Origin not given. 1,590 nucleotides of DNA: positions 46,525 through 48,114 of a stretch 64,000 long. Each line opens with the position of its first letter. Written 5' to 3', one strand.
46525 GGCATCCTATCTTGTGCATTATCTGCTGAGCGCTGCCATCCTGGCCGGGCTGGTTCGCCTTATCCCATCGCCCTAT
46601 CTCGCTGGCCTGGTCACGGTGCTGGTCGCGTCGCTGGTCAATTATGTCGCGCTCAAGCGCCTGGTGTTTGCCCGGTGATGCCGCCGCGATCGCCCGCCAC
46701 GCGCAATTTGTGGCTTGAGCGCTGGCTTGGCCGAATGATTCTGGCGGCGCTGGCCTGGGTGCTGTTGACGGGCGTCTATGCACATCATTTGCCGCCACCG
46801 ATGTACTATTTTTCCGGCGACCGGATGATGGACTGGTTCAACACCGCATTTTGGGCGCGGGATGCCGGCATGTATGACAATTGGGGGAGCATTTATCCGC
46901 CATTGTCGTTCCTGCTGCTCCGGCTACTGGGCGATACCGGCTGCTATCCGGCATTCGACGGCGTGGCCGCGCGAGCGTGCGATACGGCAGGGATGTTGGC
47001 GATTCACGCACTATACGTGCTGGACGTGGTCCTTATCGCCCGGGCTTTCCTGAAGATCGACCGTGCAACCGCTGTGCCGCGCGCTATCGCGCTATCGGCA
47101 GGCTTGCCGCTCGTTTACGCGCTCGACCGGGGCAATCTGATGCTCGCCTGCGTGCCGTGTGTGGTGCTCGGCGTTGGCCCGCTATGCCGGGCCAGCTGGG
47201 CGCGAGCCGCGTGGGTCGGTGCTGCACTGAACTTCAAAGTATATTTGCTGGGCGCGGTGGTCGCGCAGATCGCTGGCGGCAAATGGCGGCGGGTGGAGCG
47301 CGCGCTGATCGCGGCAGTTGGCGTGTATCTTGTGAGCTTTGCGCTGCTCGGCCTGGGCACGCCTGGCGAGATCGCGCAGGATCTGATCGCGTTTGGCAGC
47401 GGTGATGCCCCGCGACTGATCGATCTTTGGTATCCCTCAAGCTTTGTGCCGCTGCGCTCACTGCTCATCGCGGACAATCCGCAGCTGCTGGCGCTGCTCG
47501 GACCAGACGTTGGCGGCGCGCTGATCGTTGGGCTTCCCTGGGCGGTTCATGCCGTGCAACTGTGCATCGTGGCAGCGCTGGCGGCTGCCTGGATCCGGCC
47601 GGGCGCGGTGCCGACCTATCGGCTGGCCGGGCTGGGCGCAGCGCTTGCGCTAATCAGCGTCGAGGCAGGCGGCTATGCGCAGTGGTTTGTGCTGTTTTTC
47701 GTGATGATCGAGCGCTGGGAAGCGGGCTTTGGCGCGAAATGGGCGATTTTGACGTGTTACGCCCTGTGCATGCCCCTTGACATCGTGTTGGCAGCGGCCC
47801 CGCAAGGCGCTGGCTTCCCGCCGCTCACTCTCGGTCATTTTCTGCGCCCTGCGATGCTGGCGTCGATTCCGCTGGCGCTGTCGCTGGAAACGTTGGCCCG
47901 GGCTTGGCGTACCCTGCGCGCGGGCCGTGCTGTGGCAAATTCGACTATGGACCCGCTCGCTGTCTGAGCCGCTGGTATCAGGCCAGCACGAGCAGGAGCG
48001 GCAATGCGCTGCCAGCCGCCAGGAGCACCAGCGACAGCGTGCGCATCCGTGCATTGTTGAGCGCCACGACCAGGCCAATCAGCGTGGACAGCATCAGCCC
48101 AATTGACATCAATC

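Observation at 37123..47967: Eleven-gene operon joining a CDP-3,6-dideoxyhexose pathway, a ThDP branching-type enzyme and a Gtr-type lipid-carrier glycosylation module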

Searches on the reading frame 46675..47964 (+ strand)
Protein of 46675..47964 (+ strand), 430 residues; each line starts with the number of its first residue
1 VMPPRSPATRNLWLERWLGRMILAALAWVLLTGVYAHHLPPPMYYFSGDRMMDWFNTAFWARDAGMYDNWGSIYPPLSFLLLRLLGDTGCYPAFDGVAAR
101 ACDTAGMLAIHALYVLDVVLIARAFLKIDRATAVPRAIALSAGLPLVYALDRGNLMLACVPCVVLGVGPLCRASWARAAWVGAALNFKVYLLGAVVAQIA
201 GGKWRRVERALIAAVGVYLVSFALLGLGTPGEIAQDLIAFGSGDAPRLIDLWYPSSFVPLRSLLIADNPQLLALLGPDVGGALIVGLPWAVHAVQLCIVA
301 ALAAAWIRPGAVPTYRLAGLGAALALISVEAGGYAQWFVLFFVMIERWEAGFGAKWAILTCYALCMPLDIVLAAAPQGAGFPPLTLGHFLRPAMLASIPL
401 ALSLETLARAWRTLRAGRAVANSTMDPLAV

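Call 6: search_protein_families(library=pfam, proteins=[window:46675-47964:+], max_evalue=0.1)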
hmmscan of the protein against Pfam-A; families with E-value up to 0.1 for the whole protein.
window:46675-47964:+ (430 aa): 1 family
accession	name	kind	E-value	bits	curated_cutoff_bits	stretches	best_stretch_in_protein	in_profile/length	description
PF09594.16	GT87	-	0.0012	19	25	1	73-325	2-232/237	Glycosyltransferase family 87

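Call 9: find_homologous_proteins(query=window:46675-47964:+, max_evalue=0.001)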
Query window:46675-47964:+ (430 aa): 11 proteins with E <= 0.001 among 8000 candidates.
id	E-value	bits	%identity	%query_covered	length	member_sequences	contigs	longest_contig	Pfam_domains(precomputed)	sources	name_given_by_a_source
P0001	2.2e-279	945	100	100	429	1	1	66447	-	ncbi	ncbi:MAG: hypothetical protein ACKVOB_00400 [Sphingomonas sp.]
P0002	3.6e-200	684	74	98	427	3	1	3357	-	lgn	-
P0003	1.5e-198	678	78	92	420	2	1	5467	-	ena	-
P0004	2.3e-103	365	48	89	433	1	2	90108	-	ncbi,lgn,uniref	ncbi:hypothetical protein [Novosphingobium sp.]|uniref:hypothetical protein n=1 Tax=Novosphingobium 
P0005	1.6e-95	339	42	96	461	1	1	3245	-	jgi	jgi:hypothetical protein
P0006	4.2e-93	331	46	94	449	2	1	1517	-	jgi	jgi:hypothetical protein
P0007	3.4e-91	325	44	88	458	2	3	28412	-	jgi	jgi:hypothetical protein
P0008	1.4e-89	319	45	88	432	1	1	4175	-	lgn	-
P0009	4.5e-88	314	42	93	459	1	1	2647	-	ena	-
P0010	1.4e-68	250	35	97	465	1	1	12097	-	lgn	-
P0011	7.5e-67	244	37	94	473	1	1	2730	-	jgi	-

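Call 10: find_encoding_contigs(protein=P0004, flank=10000, max_places=3)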
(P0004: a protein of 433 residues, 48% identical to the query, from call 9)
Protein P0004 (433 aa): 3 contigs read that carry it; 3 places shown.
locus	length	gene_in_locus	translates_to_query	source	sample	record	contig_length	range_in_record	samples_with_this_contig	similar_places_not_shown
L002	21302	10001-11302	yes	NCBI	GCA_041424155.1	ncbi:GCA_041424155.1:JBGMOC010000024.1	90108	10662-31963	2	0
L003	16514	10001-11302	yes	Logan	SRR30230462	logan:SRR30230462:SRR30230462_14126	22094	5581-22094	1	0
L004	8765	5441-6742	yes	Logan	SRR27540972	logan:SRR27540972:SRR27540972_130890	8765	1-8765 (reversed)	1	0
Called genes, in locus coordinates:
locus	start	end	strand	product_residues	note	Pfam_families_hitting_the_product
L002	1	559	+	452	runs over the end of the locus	PF01041:DegT_DnrJ_EryC1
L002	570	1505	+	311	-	PF01370:Epimerase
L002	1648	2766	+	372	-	PF03102:NeuB, PF08666:SAF (weak)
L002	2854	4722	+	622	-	PF02776:TPP_enzyme_N, PF00205:TPP_enzyme_M, PF02775:TPP_enzyme_C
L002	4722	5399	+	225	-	PF00702:Hydrolase, PF12710:HAD, PF13419:HAD_2, PF13242:Hydrolase_like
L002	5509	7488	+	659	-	PF02563:Poly_export, PF10531:SLBB, PF22461:SLBB_2, PF10531:SLBB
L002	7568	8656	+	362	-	-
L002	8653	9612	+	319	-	PF00535:Glycos_transf_2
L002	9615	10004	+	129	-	PF04138:GtrA_DPMS_TM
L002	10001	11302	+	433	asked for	-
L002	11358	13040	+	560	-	-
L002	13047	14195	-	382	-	PF05050:Methyltransf_21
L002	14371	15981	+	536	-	PF02366:PMT, PF13231:PMT_2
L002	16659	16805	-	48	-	-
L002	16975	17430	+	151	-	PF02627:CMD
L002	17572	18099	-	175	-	PF02627:CMD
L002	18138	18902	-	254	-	PF00106:adh_short, PF01370:Epimerase (weak), PF08659:KR, PF23441:SDR (weak), PF13561:adh_short_C2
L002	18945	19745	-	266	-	PF00106:adh_short, PF01370:Epimerase (weak), PF08659:KR, PF13561:adh_short_C2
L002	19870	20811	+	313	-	PF01965:DJ-1_PfpI, PF00165:HTH_AraC (weak), PF12833:HTH_18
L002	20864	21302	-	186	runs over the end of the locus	PF00849:PseudoU_synth_2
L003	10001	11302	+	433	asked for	-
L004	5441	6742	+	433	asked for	-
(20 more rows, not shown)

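Call 11: find_encoding_contigs(protein=P0007, flank=10000, max_places=3)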
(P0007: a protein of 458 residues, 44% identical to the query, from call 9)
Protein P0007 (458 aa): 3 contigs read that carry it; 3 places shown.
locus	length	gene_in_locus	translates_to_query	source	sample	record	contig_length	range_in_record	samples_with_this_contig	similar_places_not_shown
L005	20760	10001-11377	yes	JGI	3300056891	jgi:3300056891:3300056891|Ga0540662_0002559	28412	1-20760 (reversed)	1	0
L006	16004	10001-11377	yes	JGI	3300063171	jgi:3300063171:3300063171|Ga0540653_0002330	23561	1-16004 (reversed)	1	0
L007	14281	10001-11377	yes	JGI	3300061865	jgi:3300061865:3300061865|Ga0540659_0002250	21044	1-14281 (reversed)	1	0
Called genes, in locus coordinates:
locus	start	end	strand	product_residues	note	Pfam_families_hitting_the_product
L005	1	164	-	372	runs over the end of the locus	PF01370:Epimerase, PF04321:RmlD_sub_bind (weak), PF16363:GDP_Man_Dehyd, PF02719:Polysacc_synt_2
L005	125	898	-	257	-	PF00483:NTP_transferase, PF12804:NTP_transf_3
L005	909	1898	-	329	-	PF00111:Fer2, PF00970:FAD_binding_6, PF00175:NAD_binding_1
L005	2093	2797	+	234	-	-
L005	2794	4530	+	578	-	PF02776:TPP_enzyme_N, PF00205:TPP_enzyme_M, PF02775:TPP_enzyme_C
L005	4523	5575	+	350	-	PF01370:Epimerase, PF16363:GDP_Man_Dehyd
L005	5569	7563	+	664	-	PF02563:Poly_export, PF10531:SLBB (weak), PF22461:SLBB_2, PF10531:SLBB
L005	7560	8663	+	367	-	-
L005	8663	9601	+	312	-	PF00535:Glycos_transf_2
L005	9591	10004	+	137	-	PF04138:GtrA_DPMS_TM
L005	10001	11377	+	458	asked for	-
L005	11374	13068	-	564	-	-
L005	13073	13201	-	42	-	-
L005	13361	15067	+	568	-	PF13231:PMT_2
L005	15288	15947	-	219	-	-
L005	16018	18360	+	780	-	PF16126:DUF4838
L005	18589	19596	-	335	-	PF01757:Acyl_transf_3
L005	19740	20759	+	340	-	?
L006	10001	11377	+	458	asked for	-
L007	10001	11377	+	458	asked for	-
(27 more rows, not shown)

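Call 12: find_encoding_contigs(protein=P0010, flank=10000, max_places=3)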
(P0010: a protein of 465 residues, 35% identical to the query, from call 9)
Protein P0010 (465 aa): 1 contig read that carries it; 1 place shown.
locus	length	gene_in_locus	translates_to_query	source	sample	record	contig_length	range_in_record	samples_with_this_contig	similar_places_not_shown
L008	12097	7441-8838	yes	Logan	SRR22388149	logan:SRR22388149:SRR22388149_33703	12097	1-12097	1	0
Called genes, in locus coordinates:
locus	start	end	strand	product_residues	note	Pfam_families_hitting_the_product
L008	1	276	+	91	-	?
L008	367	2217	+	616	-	PF02776:TPP_enzyme_N, PF00205:TPP_enzyme_M, PF02775:TPP_enzyme_C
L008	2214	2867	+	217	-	PF00702:Hydrolase, PF12710:HAD, PF13344:Hydrolase_6 (faint), PF13419:HAD_2, PF13242:Hydrolase_like (weak)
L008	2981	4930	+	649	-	PF02563:Poly_export, PF10531:SLBB (weak), PF22461:SLBB_2 (weak), PF10531:SLBB, PF22461:SLBB_2 (weak)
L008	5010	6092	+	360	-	-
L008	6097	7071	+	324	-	PF00535:Glycos_transf_2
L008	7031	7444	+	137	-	PF04138:GtrA_DPMS_TM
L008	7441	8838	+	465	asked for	-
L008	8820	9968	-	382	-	PF05050:Methyltransf_21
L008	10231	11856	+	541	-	PF02366:PMT (weak), PF03901:Glyco_transf_22 (faint), PF13231:PMT_2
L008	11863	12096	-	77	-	?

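Call 17: find_related_loci(query=A1, collection=genome_contigs, flank=10000)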
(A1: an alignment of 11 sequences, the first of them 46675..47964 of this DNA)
Query A1 (430 aa) in genome_contigs; peptide patterns used: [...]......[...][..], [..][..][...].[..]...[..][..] (x = any residue, [..] = any of these).
95 stretches matched a pattern; 47 encode a relative of the query (tblastn E <= 1e-3); 47 distinct loci.
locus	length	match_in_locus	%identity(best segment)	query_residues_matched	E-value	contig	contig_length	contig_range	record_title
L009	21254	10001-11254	74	1-418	0e+0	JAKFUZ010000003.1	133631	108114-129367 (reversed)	MAG: Sphingomonas sp. isolate D1_Bin_48 D1_0000102, whole genome shotgun sequence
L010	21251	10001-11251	44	10-415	3e-106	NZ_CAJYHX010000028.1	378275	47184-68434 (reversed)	MAG: uncultured Sphingomonas sp. isolate S1C273_SP108, whole genome shotgun sequence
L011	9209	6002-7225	44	11-407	2e-103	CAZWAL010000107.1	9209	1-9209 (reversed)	MAG TPA_asm: uncultured Stakelama sp. isolate SRP287051_co1_152 genome assembly, contig: NODE_9576_length_9209_cov_14.38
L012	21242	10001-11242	43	14-416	6e-102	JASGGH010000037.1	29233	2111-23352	MAG: Novosphingobium sp. isolate 5H223 JMF-2111-06-0005.hyb.bin.223_36, whole genome shotgun sequence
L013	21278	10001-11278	43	1-415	4e-100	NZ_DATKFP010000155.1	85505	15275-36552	MAG: Sphingobium sp. isolate SMAG_U14528 k141_34612, whole genome shotgun sequence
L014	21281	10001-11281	41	1-415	4e-99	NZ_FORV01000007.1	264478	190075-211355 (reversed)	Sphingomonas sp. NFR04, whole genome shotgun sequence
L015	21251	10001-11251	43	10-415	2e-97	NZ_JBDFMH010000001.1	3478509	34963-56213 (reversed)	Sphingomonas sp. 1P06PA contig_1, whole genome shotgun sequence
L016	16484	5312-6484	44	38-416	3e-94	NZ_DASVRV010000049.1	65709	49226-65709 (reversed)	MAG: Sphingomonas sp. isolate SMAG_U3245 k141_1282790, whole genome shotgun sequence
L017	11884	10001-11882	42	1-415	2e-93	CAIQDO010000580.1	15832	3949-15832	MAG: uncultured Caulobacteraceae bacterium isolate Ki1-2-2m_bin-386 genome assembly, contig: bin-386:580/692, whole geno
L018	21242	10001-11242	43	21-427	8e-93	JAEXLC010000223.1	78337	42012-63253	MAG: Proteobacteria bacterium isolate OH_HBlB_262 k127_394143, whole genome shotgun sequence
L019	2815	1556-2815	42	11-418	7e-95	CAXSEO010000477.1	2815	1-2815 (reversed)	MAG: uncultured Sphingomonas sp. isolate private_VT38_metawrap_bin.1 genome assembly, contig: private_VT38_metawrap_bin.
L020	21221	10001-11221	43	29-415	4e-92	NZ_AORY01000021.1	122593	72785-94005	Sphingomonas sp. Mn802worker Sphingomonas_MN802.24, whole genome shotgun sequence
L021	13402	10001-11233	42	15-414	3e-92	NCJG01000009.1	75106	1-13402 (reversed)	MAG: Sphingomonadales bacterium 39-57-19 lw04302015_39_scaffold_89, whole genome shotgun sequence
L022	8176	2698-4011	40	4-415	3e-92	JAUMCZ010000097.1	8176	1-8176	MAG: Caulobacter sp. isolate G_CAUL NODE_11951_length_8176_cov_4.118897, whole genome shotgun sequence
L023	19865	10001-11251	42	11-415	7e-92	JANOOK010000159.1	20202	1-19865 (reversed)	MAG: Sphingomonadaceae bacterium isolate VAR_43_metabat_183 VAR_43_k141_2659391, whole genome shotgun sequence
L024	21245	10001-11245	39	12-415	4e-91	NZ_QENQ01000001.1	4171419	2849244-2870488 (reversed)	Sphingomonas pokkalii strain L3B27 Scaffold_1, whole genome shotgun sequence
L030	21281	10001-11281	41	2-417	4e-85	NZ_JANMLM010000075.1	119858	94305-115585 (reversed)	MAG: Sphingomonas sp. isolate OTE_58_metabat_90 OTE_58_k141_4333797, whole genome shotgun sequence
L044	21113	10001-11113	38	4-376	6e-76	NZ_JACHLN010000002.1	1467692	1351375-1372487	Sphingomonas kyeonggiensis strain S00224 Ga0436334_02, whole genome shotgun sequence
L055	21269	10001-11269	37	3-417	3e-71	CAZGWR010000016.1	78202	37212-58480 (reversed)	MAG TPA_asm: uncultured Novosphingobium sp. isolate SRP287051_co2_98 genome assembly, contig: NODE_721_length_78202_cov_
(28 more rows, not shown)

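Call 34: find_encoding_contigs(protein=P0003, flank=10000, max_places=2)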
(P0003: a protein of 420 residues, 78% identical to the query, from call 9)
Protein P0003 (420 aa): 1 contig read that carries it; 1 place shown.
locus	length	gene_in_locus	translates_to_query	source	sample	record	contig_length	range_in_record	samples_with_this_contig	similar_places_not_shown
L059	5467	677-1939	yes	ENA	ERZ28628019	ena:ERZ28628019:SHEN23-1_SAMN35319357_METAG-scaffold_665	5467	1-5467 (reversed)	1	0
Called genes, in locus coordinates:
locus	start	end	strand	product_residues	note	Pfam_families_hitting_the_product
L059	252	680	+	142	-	PF04138:GtrA_DPMS_TM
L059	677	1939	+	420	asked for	-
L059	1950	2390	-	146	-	-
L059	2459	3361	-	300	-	PF13677:MotB_plug, PF00691:OmpA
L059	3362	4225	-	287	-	PF20560:MotA_N, PF01618:MotA_ExbB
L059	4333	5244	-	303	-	PF00669:Flagellin_N, PF00700:Flagellin_C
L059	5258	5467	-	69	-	?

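Call 35: find_encoding_contigs(protein=P0002, flank=10000, max_places=2)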
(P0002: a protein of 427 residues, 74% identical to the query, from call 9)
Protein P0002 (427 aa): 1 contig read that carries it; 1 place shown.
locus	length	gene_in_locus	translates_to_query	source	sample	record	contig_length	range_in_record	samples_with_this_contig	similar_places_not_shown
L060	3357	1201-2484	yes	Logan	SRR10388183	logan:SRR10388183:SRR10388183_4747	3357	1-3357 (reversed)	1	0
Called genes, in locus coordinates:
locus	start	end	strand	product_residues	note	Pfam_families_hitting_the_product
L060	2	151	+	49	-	?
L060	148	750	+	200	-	-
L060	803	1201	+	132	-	PF04138:GtrA_DPMS_TM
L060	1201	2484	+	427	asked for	-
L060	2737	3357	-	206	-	?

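Call 42: search_protein_families(library=pfam, proteins=[L024:7433-8557:+, L024:11353-13047:+, L024:13058-14689:+, L024:14697-16577:-, L024:18227-21220:-, L005:2093-2794:+, L024:5460-7433:+], max_evalue=1)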
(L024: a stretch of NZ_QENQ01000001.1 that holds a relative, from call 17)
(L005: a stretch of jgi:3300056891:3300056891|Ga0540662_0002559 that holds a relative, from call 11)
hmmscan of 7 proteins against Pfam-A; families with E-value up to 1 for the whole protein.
L024:7433-8557:+ (375 aa): 2 families
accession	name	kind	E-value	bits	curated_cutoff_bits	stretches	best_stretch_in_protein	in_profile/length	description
PF13807.11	GNVR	-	0.056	13.8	27.7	1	281-347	7-77/82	G-rich domain on putative tyrosine kinase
PF08941.15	USP8_interact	-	0.23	11.6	25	1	218-266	2-50/179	USP8 interacting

L024:11353-13047:+ (565 aa): 2 families
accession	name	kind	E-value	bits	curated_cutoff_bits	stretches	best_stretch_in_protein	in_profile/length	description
PF00699.25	Urease_beta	-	0.22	12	25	0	55-93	31-69/98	Urease beta subunit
PF01837.22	HcyBio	-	0.43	9.9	26.2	0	181-209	191-219/349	Homocysteine biosynthesis enzyme, sulfur-incorporation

L024:13058-14689:+ (544 aa): 4 families
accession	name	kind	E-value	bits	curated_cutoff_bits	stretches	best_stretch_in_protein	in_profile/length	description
PF13231.12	PMT_2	-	6.8e-09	36.6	26.1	1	104-232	22-149/160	Dolichyl-phosphate-mannose-protein mannosyltransferase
PF02366.24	PMT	-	6.5e-06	26.3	22.7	1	107-251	86-236/245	Dolichyl-phosphate-mannose-protein mannosyltransferase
PF03901.23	Glyco_transf_22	-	4.1e-05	23.4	23.8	1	106-384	83-365/414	Alg9-like mannosyltransferase family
PF24661.1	DUF7649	-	0.04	14.5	27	0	289-327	30-68/85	Domain of unknown function (DUF7649)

L024:14697-16577:- (626 aa): 4 families
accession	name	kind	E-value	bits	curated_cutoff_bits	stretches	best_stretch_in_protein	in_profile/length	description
PF13469.12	Sulfotransfer_3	-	7.6e-12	46.4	27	1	16-232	2-207/216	Sulfotransferase family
PF00534.26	Glycos_transf_1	-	6.8e-06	26.2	26.4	1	528-569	97-138/172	Glycosyl transferases group 1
PF13692.12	Glyco_trans_1_4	-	4.2e-05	24.3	27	1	518-584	70-137/142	Glycosyl transferases group 1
PF00685.33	Sulfotransfer_1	-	0.00024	21.1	22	1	15-231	3-175/255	Sulfotransferase domain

L024:18227-21220:- (997 aa): 14 families
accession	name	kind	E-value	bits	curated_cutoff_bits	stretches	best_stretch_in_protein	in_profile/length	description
PF02786.22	CPSase_L_D2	-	1.4e-108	361.7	19.8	2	16-222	1-210/211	Carbamoyl-phosphate synthase L chain, ATP binding domain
PF25596.1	CPSase_L_D1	-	4.8e-48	162.3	27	1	478-593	2-117/118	Carbamoyl phosphate synthase preATP-grasp domain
PF02787.25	CPSase_L_D3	-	5e-23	81.3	26.6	1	313-390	2-79/80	Carbamoyl-phosphate synthetase large chain, oligomerisation domain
PF02142.27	MGS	-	2.4e-19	69.7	24.1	1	882-964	5-94/94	MGS-like domain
PF07478.18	Dala_Dala_lig_C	-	4.6e-14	52.9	24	2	622-767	26-174/204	D-ala D-ala ligase C-terminus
PF02222.28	ATP-grasp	-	3.5e-12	46.8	27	2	605-769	3-163/179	ATP-grasp domain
PF02655.19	ATP-grasp_3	-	2.1e-09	38.1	23.2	2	628-769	27-157/160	ATP-grasp domain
PF15632.11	ATPgrasp_Ter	-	3.6e-09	36.9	29.1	1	732-812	49-128/131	ATP-grasp in the biosynthetic pathway with Ter operon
PF13535.11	ATP-grasp_4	-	7.3e-08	32.6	27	2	89-191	52-151/160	ATP-grasp domain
PF08443.16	RimK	-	3.6e-05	23.9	21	1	595-766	1-164/188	RimK-like ATP-grasp domain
PF13549.11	ATP-grasp_5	-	4.7e-05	23.3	27.6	1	602-638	16-52/221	ATP-grasp domain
PF08442.15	ATP-grasp_2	-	0.013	15.6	29.5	0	21-119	8-122/202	ATP-grasp domain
PF07788.17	PDDEXK_10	-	0.054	13.9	21.2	0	753-771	7-25/74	PD-(D/E)XK nuclease superfamily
PF14001.12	YdfZ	-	0.2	12.5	27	0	397-429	10-42/64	YdfZ protein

L005:2093-2794:+ (234 aa): 0 families

L024:5460-7433:+ (658 aa): 3 families
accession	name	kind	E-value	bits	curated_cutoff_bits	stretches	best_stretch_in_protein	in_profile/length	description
PF10531.15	SLBB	-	8.9e-35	118.8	27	4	418-453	2-37/55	SLBB domain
PF22461.2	SLBB_2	-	2.1e-25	89.1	27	4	244-321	2-79/79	SLBB domain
PF02563.21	Poly_export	-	1.8e-13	50.9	28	1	165-237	4-76/77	Polysaccharide biosynthesis/export protein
